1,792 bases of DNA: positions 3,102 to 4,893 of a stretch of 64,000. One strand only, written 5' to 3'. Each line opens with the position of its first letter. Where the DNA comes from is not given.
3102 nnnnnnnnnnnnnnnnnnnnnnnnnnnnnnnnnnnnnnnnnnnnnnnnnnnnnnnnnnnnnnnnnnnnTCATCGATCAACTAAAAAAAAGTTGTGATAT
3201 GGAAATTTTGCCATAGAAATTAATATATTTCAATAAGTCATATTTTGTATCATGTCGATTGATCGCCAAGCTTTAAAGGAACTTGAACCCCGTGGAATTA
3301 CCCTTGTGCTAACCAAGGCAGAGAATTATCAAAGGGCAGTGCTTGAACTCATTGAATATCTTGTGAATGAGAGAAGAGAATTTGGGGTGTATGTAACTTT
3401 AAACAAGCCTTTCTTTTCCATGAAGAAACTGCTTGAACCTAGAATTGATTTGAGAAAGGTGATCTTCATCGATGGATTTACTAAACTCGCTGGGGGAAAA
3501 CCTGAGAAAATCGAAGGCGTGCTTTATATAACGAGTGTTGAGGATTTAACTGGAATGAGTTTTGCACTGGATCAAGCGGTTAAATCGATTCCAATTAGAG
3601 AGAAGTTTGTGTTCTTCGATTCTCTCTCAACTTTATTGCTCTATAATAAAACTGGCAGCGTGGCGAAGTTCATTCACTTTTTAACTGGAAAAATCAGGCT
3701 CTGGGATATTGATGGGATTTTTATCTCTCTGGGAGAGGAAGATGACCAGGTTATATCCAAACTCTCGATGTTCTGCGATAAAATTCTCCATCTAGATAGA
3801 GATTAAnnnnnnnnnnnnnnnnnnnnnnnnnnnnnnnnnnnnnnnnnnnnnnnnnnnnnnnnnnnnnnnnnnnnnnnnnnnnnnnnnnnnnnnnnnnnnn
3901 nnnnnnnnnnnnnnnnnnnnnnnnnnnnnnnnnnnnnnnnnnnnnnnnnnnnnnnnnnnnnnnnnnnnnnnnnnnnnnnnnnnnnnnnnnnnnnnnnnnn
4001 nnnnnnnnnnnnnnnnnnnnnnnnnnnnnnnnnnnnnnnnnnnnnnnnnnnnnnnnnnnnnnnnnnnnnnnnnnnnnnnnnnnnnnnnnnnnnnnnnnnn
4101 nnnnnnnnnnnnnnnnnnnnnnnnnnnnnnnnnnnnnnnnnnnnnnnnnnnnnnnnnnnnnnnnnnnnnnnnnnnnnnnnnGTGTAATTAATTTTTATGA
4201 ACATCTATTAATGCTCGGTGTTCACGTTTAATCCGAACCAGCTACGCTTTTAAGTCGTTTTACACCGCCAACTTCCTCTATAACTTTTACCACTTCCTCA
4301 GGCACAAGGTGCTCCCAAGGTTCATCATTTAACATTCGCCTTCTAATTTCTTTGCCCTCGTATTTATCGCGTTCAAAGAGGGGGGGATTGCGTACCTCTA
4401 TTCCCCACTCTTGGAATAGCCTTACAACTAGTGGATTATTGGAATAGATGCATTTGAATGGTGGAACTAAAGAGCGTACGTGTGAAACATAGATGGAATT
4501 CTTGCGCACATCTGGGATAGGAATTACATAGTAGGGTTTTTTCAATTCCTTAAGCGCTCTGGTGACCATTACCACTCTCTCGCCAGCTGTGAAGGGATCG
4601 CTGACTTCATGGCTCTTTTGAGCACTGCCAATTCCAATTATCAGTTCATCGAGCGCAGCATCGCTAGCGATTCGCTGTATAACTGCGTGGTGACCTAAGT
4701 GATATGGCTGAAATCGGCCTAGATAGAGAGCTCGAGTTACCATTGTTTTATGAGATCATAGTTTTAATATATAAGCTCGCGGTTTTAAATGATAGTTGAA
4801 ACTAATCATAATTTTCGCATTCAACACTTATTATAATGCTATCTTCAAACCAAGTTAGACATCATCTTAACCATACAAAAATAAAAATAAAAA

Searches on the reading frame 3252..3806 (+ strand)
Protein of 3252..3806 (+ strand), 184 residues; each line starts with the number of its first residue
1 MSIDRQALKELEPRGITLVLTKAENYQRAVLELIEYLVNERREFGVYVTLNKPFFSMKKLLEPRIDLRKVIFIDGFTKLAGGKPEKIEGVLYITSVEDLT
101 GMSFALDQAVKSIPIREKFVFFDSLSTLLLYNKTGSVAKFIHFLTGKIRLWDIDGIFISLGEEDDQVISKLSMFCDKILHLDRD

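Call 73: search_protein_families(library=pfam, proteins=[window:3252-3806:+], max_evalue=0.00001)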
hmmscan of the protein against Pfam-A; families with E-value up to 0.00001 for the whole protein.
window:3252-3806:+ (184 aa): 1 family
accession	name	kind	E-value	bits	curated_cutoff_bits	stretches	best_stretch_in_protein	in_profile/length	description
PF24336.1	DUF7504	-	6.9e-09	36.8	27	1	92-179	83-177/179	Family of unknown function (DUF7504)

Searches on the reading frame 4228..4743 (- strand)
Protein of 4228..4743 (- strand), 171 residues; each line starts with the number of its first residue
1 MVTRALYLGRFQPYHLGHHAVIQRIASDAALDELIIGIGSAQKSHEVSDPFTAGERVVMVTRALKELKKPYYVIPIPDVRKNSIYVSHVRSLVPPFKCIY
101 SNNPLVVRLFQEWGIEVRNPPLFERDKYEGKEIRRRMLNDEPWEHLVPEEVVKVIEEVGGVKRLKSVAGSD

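Call 73: search_protein_families(library=pfam, proteins=[window:4228-4743:-], max_evalue=0.00001)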
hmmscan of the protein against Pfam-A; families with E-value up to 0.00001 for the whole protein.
window:4228-4743:- (171 aa): 1 family
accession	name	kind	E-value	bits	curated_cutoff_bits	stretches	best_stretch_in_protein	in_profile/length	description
PF01467.32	CTP_transf_like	-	1.3e-15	58.2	21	1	6-136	1-133/133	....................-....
